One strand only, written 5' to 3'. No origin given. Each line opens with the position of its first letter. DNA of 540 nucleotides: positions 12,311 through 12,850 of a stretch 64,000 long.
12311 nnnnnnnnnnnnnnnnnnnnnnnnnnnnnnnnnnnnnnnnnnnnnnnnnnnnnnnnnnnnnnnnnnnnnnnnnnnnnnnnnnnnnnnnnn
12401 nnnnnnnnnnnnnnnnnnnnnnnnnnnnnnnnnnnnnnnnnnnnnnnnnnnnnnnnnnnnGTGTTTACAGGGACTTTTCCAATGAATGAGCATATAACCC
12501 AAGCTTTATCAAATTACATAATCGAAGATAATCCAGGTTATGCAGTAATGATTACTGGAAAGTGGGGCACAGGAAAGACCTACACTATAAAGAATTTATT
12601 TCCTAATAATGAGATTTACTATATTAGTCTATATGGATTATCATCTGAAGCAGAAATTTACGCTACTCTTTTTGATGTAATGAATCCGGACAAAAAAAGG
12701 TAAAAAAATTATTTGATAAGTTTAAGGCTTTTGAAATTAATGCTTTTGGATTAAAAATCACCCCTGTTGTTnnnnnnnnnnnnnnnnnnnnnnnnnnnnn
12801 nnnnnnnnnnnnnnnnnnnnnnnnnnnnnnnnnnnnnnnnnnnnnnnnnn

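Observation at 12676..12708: Frameshift near homopolymeric A7 tracts splits the NTPase between Walker A and Walker B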

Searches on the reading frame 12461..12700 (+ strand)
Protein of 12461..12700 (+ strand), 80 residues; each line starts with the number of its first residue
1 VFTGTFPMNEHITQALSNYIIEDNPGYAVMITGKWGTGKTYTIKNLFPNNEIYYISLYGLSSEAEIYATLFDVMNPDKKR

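Call 20: find_encoding_contigs(protein=P0001, flank=3000, max_places=4)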
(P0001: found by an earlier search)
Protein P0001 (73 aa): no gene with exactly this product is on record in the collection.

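Call 21: find_encoding_contigs(protein=P0028, flank=3000, max_places=10)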
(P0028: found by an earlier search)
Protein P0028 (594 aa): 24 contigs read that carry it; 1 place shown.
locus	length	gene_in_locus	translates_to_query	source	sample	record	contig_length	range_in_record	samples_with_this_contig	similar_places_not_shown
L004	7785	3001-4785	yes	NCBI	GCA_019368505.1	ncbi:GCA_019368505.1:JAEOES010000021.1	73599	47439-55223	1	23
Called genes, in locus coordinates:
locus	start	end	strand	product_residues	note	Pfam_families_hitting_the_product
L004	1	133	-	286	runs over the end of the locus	PF02086:MethyltransfD12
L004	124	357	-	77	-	PF10809:DUF2732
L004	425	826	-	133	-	-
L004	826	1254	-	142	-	-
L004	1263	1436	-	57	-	PF10893:Phage_186_Fil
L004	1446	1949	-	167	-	PF06892:Phage_CP76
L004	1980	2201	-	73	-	-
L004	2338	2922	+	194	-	PF07022:Phage_CI_repr, PF16452:Phage_CI_C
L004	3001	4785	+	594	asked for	PF07693:KAP_NTPase (faint)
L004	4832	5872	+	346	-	PF24624:Int_N, PF00589:Phage_integrase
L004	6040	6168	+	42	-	PF26599:MntS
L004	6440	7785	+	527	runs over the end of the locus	PF00884:Sulfatase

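Call 22: find_encoding_contigs(protein=P0003, flank=3000, max_places=10)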
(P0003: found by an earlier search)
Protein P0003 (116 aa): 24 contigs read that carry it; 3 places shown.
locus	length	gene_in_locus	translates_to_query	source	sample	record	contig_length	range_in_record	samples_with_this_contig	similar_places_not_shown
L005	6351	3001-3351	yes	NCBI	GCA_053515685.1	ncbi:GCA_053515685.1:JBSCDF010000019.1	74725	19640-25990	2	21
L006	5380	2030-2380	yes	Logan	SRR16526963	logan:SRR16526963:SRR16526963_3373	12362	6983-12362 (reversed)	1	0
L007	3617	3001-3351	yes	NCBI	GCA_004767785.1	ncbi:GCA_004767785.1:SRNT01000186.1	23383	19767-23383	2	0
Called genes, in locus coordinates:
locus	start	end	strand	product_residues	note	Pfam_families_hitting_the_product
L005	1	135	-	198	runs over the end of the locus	PF00929:RNase_T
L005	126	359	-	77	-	PF10809:DUF2732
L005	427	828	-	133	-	-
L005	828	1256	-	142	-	-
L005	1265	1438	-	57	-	PF10893:Phage_186_Fil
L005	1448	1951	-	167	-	PF06892:Phage_CP76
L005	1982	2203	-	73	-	-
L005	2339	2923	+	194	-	PF07022:Phage_CI_repr, PF16452:Phage_CI_C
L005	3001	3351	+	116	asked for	PF07693:KAP_NTPase (faint)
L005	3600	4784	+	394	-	-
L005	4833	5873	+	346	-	PF24624:Int_N, PF00589:Phage_integrase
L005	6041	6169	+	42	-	PF26599:MntS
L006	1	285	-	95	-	?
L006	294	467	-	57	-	PF10893:Phage_186_Fil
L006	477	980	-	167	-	PF06892:Phage_CP76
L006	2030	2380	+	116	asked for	PF07693:KAP_NTPase (faint)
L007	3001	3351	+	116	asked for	PF07693:KAP_NTPase (faint)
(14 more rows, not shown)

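Call 38: find_encoding_contigs(protein=P0028, flank=10000, max_places=10)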
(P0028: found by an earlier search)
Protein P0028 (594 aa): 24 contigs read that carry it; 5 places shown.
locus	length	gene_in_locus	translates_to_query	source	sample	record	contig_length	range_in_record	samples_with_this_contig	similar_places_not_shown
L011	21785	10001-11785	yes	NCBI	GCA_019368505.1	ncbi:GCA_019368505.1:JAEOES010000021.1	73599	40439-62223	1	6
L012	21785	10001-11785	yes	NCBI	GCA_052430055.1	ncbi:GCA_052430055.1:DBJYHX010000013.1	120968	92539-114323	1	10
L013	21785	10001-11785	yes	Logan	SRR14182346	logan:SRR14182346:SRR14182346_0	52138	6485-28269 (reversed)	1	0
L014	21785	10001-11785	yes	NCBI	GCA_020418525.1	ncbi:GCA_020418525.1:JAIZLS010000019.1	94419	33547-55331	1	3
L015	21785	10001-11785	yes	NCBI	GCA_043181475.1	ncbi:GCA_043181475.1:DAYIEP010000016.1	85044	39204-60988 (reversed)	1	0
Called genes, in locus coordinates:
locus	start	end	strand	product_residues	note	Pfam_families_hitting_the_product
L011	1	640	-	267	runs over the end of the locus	PF05929:Phage_GPO_N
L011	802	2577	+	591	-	PF06056:Terminase_5, PF03237:Terminase_6N, PF17289:Terminase_6C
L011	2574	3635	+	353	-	PF04860:Phage_portal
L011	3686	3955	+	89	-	PF04606:Ogr_Delta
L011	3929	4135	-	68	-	-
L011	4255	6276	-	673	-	PF05840:Phage_GPA, PF23343:REP_ORF2-G2P (weak)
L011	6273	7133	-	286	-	PF02086:MethyltransfD12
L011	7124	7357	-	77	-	PF10809:DUF2732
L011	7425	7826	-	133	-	-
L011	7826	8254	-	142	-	-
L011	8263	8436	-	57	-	PF10893:Phage_186_Fil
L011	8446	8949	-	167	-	PF06892:Phage_CP76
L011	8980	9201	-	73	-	-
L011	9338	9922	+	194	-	PF07022:Phage_CI_repr, PF16452:Phage_CI_C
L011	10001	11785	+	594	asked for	PF07693:KAP_NTPase (faint)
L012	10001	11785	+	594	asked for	PF07693:KAP_NTPase (faint)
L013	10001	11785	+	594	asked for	PF07693:KAP_NTPase (faint)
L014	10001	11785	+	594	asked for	PF07693:KAP_NTPase (faint)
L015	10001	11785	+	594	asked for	PF07693:KAP_NTPase (faint)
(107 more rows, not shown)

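Call 48: find_homologous_proteins(query=P0028, max_evalue=0.00001)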
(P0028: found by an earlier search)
Query P0028 (594 aa): 112 proteins with E <= 0.00001 among 8000 candidates.
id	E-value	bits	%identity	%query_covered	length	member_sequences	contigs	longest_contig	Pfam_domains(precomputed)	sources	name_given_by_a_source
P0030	0.0e+0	1235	92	100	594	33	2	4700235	PF07693.21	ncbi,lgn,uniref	ncbi:P-loop NTPase fold protein [Enterobacter roggenkampii]|uniref:P-loop NTPase fold protein n=3 Ta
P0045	0.0e+0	1040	75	100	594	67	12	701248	PF07693.21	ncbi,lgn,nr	ncbi:TPA: P-loop NTPase fold protein [Escherichia coli]|nr:hypothetical protein [Escherichia coli] M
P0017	1.4e-254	864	100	65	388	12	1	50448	-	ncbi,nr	ncbi:hypothetical protein P0M83_003792, partial [Escherichia coli]|nr:hypothetical protein [Escheric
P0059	7.4e-164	565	45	98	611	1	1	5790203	PF07693.21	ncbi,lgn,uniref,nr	ncbi:KAP P-loop domain protein [Kosakonia radicincitans]|uniref:P-loop NTPase fold protein n=1 Tax=K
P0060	1.5e-154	534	44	100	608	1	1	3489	PF07693.21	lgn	-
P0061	4.2e-151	522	42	100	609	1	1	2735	PF07693.21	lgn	-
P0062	6.4e-142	492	42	99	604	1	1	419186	PF07693.21,PF13401.13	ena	-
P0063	8.3e-142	492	43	94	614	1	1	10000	PF07693.21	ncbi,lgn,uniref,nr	ncbi:P-loop NTPase fold protein [Buttiauxella noackiae]|uniref:P-loop NTPase fold protein n=1 Tax=Bu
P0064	1.5e-135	471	40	99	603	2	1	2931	PF07693.21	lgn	-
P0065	5.3e-135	469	40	99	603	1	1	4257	PF07693.21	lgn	-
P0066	1.2e-134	468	40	99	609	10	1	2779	PF07693.21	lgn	-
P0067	4.0e-103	364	33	99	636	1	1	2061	PF07693.21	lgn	-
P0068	5.1e-100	354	32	99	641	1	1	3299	PF07693.21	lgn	-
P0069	5.7e-100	354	33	99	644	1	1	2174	PF07693.21,PF13401.13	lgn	-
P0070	1.1e-98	349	34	95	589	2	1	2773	PF07693.21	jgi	-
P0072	9.9e-93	330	31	97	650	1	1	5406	PF07693.21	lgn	-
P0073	4.3e-92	328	32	99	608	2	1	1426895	PF07693.21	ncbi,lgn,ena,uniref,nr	ncbi:hypothetical protein [Pseudomonas sp. Irchel s3b2]|uniref:hypothetical protein n=1 Tax=Pseudomo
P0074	3.2e-91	325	32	100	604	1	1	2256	PF07693.21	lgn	-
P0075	1.4e-90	323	32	99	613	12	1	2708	PF07693.21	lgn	-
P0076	3.1e-90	322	32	98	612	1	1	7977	PF07693.21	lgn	-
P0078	1.0e-89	320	33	99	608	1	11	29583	PF07693.21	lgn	-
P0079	3.2e-89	318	31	98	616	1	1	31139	PF07693.21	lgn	-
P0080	1.1e-86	310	31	99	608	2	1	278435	PF07693.21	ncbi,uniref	ncbi:P-loop NTPase fold protein [Pseudomonas sivasensis]|uniref:P-loop NTPase fold protein n=1 Tax=P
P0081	2.0e-85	306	34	96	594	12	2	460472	PF07693.21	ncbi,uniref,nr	ncbi:P-loop NTPase fold protein [Yersinia enterocolitica]|uniref:P-loop NTPase fold protein n=1 Tax=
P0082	5.4e-85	304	30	98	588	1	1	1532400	PF07693.21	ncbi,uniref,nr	ncbi:hypothetical protein [Asticcacaulis sp. 201]|uniref:hypothetical protein n=1 Tax=Asticcacaulis 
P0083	7.9e-85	304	32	96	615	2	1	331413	PF07693.21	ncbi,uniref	ncbi:P-loop NTPase fold protein [Parasphingorhabdus sp. JC815]|uniref:P-loop NTPase fold protein n=1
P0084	8.7e-85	304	32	96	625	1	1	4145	PF07693.21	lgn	-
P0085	5.8e-84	301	32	98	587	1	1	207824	PF07693.21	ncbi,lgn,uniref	ncbi:P-loop NTPase fold protein [Asticcacaulis sp.]|uniref:P-loop NTPase fold protein n=1 Tax=Asticc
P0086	5.5e-83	298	32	92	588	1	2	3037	PF07693.21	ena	-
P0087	4.1e-82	295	30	99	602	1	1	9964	PF07693.21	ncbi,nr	ncbi:MAG: hypothetical protein JKY92_02590 [Magnetovibrio sp.]|nr:hypothetical protein [Magnetovibri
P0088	4.9e-82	294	31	97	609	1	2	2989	PF07693.21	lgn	-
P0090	7.9e-80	287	29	97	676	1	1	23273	PF07693.21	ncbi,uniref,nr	ncbi:P-loop NTPase fold protein [Agrobacterium sp.]|uniref:P-loop NTPase fold protein n=1 Tax=Agroba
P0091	1.5e-76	276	29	97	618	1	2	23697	PF07693.21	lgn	-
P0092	1.0e-70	257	30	96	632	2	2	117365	PF07693.21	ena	-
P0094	7.6e-70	254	30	94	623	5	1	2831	PF07693.21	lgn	-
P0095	7.4e-66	241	36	63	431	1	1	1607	PF07693.21,PF13401.13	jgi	jgi:hypothetical protein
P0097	2.3e-64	236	29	98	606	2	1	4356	PF07693.21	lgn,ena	-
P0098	1.0e-62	231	30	94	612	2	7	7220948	PF07693.21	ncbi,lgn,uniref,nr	ncbi:P-loop NTPase fold protein [Bradyrhizobium guangxiense]|uniref:P-loop NTPase fold protein n=1 T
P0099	4.8e-61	225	29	96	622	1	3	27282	PF07693.21,PF13401.13,PF13191.13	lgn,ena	-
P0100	7.3e-61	225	30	99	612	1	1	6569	PF07693.21,PF01637.25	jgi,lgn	jgi:hypothetical protein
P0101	1.3e-60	224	31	94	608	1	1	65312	PF07693.21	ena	-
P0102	4.4e-60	222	28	98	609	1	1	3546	PF07693.21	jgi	jgi:hypothetical protein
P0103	2.5e-56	210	28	98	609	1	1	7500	PF07693.21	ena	-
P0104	1.5e-55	207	27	98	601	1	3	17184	PF07693.21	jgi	jgi:hypothetical protein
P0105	3.5e-55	206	28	94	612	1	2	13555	PF07693.21,PF13401.13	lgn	-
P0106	3.6e-55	206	28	97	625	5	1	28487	PF07693.21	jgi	jgi:hypothetical protein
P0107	9.1e-55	204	28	94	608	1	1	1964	PF07693.21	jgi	jgi:DNA polymerase III delta prime subunit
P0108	1.4e-54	204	28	94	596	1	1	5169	PF07693.21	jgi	jgi:hypothetical protein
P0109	5.1e-54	202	28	94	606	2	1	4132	PF07693.21,PF00004.36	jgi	-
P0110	1.2e-50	191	28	98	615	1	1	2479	PF07693.21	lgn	-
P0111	1.6e-50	190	27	100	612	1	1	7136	PF07693.21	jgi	-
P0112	5.2e-50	189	30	71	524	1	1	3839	PF07693.21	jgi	jgi:DNA polymerase III delta prime subunit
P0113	2.7e-48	183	26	100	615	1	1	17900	PF07693.21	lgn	-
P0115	1.2e-41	161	26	99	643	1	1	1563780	PF07693.21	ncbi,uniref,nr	ncbi:P-loop NTPase fold protein [Vibrio sp. SCSIO 43137]|uniref:P-loop NTPase fold protein n=1 Tax=V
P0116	1.2e-39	155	27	100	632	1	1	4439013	PF07693.21,PF13401.13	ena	-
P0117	3.0e-39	153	27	96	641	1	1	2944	PF13173.13,PF07693.21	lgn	-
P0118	3.9e-39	153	29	68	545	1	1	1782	PF07693.21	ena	-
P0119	4.2e-39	153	27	95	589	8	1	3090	PF07693.21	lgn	-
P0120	8.1e-39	152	27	98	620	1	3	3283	PF07693.21,PF13191.13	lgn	-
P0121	1.5e-38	151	26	95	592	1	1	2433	PF07693.21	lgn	-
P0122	4.6e-37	146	26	100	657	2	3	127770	PF07693.21,PF13401.13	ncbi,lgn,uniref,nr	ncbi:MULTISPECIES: P-loop NTPase fold protein [unclassified Nostoc]|uniref:P-loop NTPase fold protei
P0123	1.2e-36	145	26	100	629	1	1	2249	PF07693.21,PF13401.13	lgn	-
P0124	4.4e-36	143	25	100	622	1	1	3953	PF13173.13,PF07693.21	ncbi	-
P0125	1.2e-34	138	27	95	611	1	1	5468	PF07693.21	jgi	jgi:KAP family P-loop domain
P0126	1.6e-26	111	26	85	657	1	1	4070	PF07693.21,PF13401.13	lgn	-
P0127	9.7e-25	105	27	66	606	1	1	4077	PF07693.21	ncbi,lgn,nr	ncbi:MAG: hypothetical protein IM592_16255 [Bacteroidetes bacterium]|nr:hypothetical protein [Bacter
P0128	4.4e-22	97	27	71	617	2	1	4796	PF13173.13,PF07693.21,PF13401.13,PF01637.25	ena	-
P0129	5.2e-22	96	29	60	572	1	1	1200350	PF07693.21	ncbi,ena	-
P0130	3.9e-21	93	29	68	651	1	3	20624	PF07693.21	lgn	-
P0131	8.0e-19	86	27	69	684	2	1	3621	PF07693.21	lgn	-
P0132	8.4e-19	86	25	83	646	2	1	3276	PF07693.21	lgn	-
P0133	1.6e-17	81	34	26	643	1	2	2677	PF07693.21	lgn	-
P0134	1.5e-16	78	29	45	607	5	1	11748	PF07693.21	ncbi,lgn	-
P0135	1.3e-15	75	25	70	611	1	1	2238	PF07693.21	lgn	-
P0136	4.6e-15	73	32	26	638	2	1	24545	PF07693.21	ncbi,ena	-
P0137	6.1e-14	70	25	70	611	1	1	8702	PF07693.21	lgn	-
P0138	7.5e-14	69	33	35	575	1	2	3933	PF07693.21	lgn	-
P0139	1.2e-13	69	34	26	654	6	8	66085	PF07693.21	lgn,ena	-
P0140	2.1e-13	68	36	26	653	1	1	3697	PF07693.21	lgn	-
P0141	2.4e-13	68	31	29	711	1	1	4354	PF07693.21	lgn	-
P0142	9.0e-13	66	29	30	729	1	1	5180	PF07693.21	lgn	-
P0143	9.5e-13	66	29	43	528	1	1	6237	PF07693.21,PF13191.13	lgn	-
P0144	1.1e-12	66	24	70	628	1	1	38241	PF07693.21,PF13401.13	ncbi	-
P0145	1.3e-12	65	33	29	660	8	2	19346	PF13173.13,PF07693.21,PF13401.13,PF01637.25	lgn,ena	-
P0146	3.2e-12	64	31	26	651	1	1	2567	PF07693.21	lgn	-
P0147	4.0e-12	64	33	31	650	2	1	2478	PF07693.21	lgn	-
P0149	1.3e-11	62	33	28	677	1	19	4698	PF07693.21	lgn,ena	-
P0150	1.3e-11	62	33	28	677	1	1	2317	PF07693.21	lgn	-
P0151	1.3e-11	62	33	28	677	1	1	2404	PF07693.21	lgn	-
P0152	2.1e-11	61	33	28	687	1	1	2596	PF07693.21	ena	-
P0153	3.2e-11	61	32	28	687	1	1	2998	PF07693.21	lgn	-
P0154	3.4e-11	61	33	28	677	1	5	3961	PF07693.21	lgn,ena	-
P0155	4.3e-11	60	28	43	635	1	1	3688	PF07693.21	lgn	-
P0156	4.9e-11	60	33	28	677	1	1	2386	PF07693.21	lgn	-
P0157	4.9e-11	60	33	28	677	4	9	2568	PF07693.21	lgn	-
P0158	4.9e-11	60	33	28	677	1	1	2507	PF07693.21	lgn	-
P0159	2.2e-10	58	33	28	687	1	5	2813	PF07693.21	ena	-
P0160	3.2e-10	57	27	35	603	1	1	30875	PF07693.21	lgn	-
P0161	1.9e-9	55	33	26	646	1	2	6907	PF07693.21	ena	-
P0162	3.1e-9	54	35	26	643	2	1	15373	PF07693.21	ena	-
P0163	6.4e-9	53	34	26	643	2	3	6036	PF07693.21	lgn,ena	-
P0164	6.8e-9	53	28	31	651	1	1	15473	PF07693.21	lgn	-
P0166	1.1e-6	46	29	43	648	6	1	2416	PF07693.21,PF13401.13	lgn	-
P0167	1.9e-6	45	27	30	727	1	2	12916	PF07693.21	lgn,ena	-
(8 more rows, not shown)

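Call 49: search_solved_structures(query=P0028, max_evalue=1)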
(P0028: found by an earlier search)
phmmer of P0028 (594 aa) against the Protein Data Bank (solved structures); distinct sequences matched with E-value up to 1: 0.

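Call 50: search_protein_families(proteins=[P0028], library=phrogs, max_evalue=0.01)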
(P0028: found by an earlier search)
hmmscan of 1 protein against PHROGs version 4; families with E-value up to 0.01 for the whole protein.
P0028 (594 aa): 2 families
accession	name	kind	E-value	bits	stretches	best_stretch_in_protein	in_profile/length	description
phrog_4740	-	unknown function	1e-76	260.2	1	2-584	3-624/627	-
phrog_2872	-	DNA, RNA and nucleotide metabolism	0.0034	18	1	20-187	3-168/219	Sak4-like ssDNA annealing protein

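Call 55: find_encoding_contigs(protein=P0030, flank=4000, max_places=2)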
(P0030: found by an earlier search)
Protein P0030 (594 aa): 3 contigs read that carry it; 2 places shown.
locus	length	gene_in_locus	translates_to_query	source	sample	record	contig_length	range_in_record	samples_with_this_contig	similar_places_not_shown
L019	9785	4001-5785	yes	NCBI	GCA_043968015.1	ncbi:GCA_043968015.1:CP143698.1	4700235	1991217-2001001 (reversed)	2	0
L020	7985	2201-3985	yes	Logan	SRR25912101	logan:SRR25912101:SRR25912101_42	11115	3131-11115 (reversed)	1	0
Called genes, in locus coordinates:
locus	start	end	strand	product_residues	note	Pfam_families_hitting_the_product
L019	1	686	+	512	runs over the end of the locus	PF18476:PIN_8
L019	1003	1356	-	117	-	-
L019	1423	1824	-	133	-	-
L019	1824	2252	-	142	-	-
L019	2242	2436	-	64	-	PF10893:Phage_186_Fil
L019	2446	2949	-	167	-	PF06892:Phage_CP76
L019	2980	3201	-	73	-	-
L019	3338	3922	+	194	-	PF07022:Phage_CI_repr, PF16452:Phage_CI_C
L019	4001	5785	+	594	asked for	PF07693:KAP_NTPase (faint)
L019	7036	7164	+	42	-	PF26599:MntS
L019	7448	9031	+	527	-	PF00884:Sulfatase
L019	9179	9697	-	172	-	PF06316:Ail_Lom, PF13505:OMP_b-brl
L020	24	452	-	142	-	-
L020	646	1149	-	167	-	PF06892:Phage_CP76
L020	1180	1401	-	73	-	-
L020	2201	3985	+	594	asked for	PF07693:KAP_NTPase (faint)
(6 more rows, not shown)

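Call 56: find_encoding_contigs(protein=P0059, flank=4000, max_places=2)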
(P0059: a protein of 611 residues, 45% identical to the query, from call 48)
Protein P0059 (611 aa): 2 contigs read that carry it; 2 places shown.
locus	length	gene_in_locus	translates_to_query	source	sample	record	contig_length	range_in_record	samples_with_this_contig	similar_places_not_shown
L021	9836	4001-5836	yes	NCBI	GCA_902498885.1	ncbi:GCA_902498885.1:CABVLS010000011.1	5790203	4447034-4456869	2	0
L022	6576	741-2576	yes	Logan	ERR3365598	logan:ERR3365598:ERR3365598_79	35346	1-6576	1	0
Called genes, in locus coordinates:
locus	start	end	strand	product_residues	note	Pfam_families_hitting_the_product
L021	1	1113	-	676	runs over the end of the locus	PF05840:Phage_GPA, PF23343:REP_ORF2-G2P (weak)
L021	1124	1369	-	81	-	PF10809:DUF2732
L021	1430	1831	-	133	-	-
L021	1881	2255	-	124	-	-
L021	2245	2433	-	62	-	PF10893:Phage_186_Fil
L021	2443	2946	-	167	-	PF06892:Phage_CP76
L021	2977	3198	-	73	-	-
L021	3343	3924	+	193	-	PF07022:Phage_CI_repr, PF16452:Phage_CI_C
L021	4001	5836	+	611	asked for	PF07693:KAP_NTPase (faint)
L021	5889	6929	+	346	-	PF24624:Int_N, PF00589:Phage_integrase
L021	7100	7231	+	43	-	PF26599:MntS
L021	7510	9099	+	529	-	PF00884:Sulfatase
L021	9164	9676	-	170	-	PF06316:Ail_Lom, PF13505:OMP_b-brl, PF06316:Ail_Lom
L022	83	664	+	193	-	PF07022:Phage_CI_repr, PF16452:Phage_CI_C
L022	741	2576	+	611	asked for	PF07693:KAP_NTPase (faint)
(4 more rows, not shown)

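Call 57: find_encoding_contigs(protein=P0081, flank=4000, max_places=2)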
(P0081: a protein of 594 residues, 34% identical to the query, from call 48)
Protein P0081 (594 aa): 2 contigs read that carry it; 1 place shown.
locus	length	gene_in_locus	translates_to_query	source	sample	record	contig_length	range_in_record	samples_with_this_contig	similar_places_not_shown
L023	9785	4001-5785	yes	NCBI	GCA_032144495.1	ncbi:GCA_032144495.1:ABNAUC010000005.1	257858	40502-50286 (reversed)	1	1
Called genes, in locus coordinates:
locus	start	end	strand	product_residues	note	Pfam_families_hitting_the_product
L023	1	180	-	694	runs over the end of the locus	PF05840:Phage_GPA, PF23343:REP_ORF2-G2P (faint)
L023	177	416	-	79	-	PF10809:DUF2732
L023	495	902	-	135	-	-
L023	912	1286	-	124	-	-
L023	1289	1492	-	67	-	PF10893:Phage_186_Fil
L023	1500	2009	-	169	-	PF06892:Phage_CP76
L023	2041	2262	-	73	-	-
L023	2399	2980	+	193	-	PF07022:Phage_CI_repr, PF16452:Phage_CI_C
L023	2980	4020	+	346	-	PF24624:Int_N, PF00589:Phage_integrase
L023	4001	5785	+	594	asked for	PF07693:KAP_NTPase (faint)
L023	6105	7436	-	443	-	PF07075:NamZ_N, PF20732:NamZ_C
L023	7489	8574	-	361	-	-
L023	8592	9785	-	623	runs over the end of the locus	PF00933:Glyco_hydro_3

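Call 61: predict_structure(alignment_id=A1)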
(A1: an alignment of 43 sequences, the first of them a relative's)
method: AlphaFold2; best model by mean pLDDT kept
length: 594 residues; sequences in the alignment: 43
mean_pLDDT: 87.0   pTM: 0.64
mean pLDDT of the five models: 87.0, 86.5, 85.6, 85.2, 85.0
residues with pLDDT >= 90: 357; 70-90: 177; 50-70: 31; < 50: 29
segments of 3 or more residues with pLDDT < 50: 81-107
pLDDT, mean of each block of 10 residues (from residue 1): 81 88 92 87 87 90 83 58 39 42 47 84 92 92 92 87 83 90 91 93 95 94 96 93 96 96 90 86 89 93 89 94 93 82 82 87 94 94 95 95 98 97 76 67 86 96 93 92 95 86 78 95 94 93 87 93 93 91 87 78
secondary structure, 60 per line:
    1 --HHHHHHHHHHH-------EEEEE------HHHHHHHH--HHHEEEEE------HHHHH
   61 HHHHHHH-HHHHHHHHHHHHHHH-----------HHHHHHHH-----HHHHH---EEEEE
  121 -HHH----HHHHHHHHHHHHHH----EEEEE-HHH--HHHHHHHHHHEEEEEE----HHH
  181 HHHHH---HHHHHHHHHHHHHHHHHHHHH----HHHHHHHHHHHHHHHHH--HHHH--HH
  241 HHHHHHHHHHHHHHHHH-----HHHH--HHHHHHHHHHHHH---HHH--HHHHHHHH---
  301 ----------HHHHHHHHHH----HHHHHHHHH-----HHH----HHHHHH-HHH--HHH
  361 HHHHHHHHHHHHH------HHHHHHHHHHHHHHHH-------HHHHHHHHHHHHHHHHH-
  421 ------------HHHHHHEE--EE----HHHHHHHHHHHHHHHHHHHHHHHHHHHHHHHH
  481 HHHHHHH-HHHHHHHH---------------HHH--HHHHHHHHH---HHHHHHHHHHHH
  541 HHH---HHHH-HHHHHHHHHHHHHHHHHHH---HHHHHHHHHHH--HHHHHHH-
elements in order: H3-13 E21-25 H32-39 E45-49 H56-67 H69-83 H95-102 H108-112 E116-120 H129-142 E147-151 H158-167 E168-173 H178-185 H189-209 H214-230 H233-236 H239-257 H263-266 H269-281 H290-297 H311-320 H325-333 H346-351 H358-373 H380-395 H403-419 H433-438 H449-487 H489-496 H517-525 H529-543 H547-550 H552-570 H574-584 H587-593
